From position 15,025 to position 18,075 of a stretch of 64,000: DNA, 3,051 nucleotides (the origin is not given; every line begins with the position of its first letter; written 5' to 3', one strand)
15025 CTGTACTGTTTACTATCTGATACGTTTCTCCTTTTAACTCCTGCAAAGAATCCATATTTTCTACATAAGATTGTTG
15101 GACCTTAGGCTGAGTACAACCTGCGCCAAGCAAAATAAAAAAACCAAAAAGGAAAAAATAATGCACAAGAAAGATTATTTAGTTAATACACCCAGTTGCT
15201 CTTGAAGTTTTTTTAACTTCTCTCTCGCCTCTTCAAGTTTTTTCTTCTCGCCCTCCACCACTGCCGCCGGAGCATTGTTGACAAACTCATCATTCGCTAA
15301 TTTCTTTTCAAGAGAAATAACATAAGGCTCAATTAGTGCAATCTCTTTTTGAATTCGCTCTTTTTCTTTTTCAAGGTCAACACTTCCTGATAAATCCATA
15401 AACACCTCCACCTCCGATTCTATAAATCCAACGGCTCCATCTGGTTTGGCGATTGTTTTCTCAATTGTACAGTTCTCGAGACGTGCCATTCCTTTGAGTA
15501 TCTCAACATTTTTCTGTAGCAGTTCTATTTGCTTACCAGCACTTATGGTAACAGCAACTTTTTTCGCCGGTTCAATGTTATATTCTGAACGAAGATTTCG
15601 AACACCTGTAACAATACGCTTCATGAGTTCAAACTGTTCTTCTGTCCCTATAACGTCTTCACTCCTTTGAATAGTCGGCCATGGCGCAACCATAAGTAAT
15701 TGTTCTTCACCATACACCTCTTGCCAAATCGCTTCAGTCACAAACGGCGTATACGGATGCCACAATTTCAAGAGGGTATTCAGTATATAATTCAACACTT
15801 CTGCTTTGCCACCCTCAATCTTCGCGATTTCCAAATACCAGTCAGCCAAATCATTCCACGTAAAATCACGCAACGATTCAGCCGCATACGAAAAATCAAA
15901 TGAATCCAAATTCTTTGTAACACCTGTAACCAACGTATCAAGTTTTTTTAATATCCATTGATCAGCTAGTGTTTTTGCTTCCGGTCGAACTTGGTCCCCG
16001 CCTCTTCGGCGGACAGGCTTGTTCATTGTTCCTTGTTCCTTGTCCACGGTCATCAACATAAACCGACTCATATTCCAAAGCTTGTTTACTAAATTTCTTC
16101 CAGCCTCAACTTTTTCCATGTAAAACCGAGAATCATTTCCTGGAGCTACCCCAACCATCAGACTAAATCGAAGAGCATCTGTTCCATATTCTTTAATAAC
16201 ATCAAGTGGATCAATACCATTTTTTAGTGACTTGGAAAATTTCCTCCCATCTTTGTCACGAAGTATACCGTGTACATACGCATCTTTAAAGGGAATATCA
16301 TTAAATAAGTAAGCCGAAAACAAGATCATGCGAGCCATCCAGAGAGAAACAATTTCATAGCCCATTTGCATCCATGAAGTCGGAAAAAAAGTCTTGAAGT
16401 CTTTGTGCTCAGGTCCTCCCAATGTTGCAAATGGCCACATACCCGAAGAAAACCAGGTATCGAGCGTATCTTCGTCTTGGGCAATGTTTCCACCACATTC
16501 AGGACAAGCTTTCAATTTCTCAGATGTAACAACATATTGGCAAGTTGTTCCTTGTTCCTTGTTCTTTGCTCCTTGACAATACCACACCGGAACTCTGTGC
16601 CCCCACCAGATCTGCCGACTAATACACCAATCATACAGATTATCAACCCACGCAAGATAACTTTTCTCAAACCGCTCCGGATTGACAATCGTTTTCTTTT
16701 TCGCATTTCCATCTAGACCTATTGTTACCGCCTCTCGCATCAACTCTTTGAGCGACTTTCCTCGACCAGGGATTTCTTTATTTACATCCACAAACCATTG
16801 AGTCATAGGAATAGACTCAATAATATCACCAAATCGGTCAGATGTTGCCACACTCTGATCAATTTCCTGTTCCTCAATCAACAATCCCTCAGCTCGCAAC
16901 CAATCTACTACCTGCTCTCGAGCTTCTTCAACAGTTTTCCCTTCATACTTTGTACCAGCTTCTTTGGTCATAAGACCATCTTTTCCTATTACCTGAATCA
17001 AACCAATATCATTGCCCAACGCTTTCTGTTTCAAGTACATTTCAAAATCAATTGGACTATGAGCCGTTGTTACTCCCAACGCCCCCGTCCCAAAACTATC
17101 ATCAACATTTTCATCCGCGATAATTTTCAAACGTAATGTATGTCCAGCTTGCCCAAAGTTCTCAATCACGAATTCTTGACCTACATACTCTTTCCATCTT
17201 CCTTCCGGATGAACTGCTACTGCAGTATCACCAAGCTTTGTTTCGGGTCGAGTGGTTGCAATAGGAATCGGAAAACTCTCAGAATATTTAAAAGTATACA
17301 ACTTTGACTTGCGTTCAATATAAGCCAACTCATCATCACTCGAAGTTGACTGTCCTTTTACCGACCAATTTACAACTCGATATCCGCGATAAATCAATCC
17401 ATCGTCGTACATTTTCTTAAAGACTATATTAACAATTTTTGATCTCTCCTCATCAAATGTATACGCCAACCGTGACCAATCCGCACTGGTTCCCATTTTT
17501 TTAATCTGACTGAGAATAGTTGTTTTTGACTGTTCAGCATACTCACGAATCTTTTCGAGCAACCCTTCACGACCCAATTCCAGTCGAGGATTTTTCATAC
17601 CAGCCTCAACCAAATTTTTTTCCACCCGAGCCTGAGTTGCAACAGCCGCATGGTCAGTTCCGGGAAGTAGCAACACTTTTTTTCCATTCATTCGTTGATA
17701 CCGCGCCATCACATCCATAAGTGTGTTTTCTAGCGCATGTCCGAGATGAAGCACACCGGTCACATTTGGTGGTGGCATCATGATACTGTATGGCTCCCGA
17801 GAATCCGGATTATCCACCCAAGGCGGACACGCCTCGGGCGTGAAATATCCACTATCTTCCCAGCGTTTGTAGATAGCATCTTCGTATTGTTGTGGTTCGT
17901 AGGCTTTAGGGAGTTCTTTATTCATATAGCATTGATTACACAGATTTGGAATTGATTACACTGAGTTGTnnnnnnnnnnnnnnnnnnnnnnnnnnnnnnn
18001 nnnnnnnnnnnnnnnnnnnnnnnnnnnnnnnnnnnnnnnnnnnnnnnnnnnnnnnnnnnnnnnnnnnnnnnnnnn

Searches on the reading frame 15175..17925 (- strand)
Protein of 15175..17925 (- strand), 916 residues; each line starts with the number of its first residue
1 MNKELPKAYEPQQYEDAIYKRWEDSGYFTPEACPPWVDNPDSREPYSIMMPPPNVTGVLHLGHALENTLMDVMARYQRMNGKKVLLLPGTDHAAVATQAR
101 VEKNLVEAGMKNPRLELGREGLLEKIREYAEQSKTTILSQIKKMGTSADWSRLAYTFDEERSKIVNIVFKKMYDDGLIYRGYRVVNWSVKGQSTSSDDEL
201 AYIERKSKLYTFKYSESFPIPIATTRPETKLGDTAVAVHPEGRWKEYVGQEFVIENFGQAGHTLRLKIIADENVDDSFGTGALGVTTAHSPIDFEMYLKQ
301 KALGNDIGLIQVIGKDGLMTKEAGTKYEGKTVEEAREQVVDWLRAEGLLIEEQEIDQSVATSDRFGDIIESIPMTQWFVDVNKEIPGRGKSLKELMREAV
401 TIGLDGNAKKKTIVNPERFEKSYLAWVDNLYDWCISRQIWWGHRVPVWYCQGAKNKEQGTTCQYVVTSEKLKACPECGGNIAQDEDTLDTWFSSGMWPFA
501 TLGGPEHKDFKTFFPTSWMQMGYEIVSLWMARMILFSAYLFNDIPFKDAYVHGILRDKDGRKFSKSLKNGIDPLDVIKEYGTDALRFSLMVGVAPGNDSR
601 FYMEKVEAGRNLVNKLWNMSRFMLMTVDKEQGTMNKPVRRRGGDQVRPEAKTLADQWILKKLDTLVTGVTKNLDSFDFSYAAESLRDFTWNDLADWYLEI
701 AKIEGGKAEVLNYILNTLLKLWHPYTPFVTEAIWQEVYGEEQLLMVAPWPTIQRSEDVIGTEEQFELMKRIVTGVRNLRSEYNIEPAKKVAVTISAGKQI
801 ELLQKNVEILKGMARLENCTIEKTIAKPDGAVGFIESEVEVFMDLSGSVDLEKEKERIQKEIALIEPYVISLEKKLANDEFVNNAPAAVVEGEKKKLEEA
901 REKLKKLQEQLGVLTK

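Call 39: search_protein_families(library=pfam, proteins=[window:15175-17925:-], max_evalue=0.00001)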
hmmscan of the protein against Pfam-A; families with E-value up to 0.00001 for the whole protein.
window:15175-17925:- (916 aa): 4 families
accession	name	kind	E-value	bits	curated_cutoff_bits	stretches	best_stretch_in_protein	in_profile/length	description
PF00133.28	tRNA-synt_1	-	4.3e-113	378.6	22.7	1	18-592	2-404/414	tRNA synthetases class I (I, L, M and V)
PF08264.19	Anticodon_1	-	4.5e-38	130.9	25.1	1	655-793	1-147/148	Anticodon-binding domain of tRNA ligase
PF09334.17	tRNA-synt_1g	-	1.2e-21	77.3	20.1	2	51-195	6-130/391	tRNA synthetases class I (M)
PF10458.14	Val_tRNA-synt_C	-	5.8e-15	55.8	25.9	1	850-913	1-64/66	Valyl tRNA synthetase tRNA binding arm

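Call 41: find_homologous_proteins(query=window:15175-17925:-, max_evalue=1e-50)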
Query window:15175-17925:- (916 aa): 8000 proteins with E <= 1e-50 among 8000 candidates; the best 120 are listed.
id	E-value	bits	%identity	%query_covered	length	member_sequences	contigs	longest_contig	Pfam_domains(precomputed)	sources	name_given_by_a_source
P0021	0.0e+0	2110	100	100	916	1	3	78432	PF09334.18,PF08264.20,PF00133.29,PF10458.15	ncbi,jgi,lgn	-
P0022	0.0e+0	1345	65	100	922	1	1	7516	PF09334.18,PF08264.20,PF00133.29,PF10458.15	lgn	-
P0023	0.0e+0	1332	64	100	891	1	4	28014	PF09334.18,PF08264.20,PF00133.29,PF10458.15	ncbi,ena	-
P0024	0.0e+0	1308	65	100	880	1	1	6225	PF09334.18,PF08264.20,PF00133.29,PF10458.15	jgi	jgi:valyl-tRNA synthetase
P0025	0.0e+0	1298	64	99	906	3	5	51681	PF09334.18,PF08264.20,PF00133.29,PF10458.15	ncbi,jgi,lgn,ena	-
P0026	0.0e+0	1296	64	100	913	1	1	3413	PF09334.18,PF08264.20,PF00133.29,PF10458.15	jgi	-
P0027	0.0e+0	1281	62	99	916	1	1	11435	PF09334.18,PF08264.20,PF00133.29,PF10458.15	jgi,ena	-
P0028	0.0e+0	1279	62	100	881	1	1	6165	PF09334.18,PF08264.20,PF00133.29,PF10458.15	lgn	-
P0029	0.0e+0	1273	64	99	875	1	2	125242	PF09334.18,PF08264.20,PF00133.29,PF10458.15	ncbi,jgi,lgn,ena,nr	ncbi:MAG TPA: valine--tRNA ligase [Candidatus Magasanikbacteria bacterium]|nr:valine--tRNA ligase [C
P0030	0.0e+0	1271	64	100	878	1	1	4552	PF09334.18,PF08264.20,PF00133.29,PF10458.15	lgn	-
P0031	0.0e+0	1271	71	53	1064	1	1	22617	PF09334.18,PF08264.20,PF00133.29,PF10458.15,PF00300.28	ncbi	-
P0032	0.0e+0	1270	63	100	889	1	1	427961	PF09334.18,PF08264.20,PF00133.29,PF10458.15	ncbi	-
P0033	0.0e+0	1262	64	97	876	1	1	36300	PF09334.18,PF08264.20,PF00133.29,PF10458.15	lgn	-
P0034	0.0e+0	1260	62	99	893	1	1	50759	PF09334.18,PF08264.20,PF00133.29,PF10458.15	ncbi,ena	-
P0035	0.0e+0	1258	63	100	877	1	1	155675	PF09334.18,PF08264.20,PF00133.29,PF10458.15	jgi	jgi:valyl-tRNA synthetase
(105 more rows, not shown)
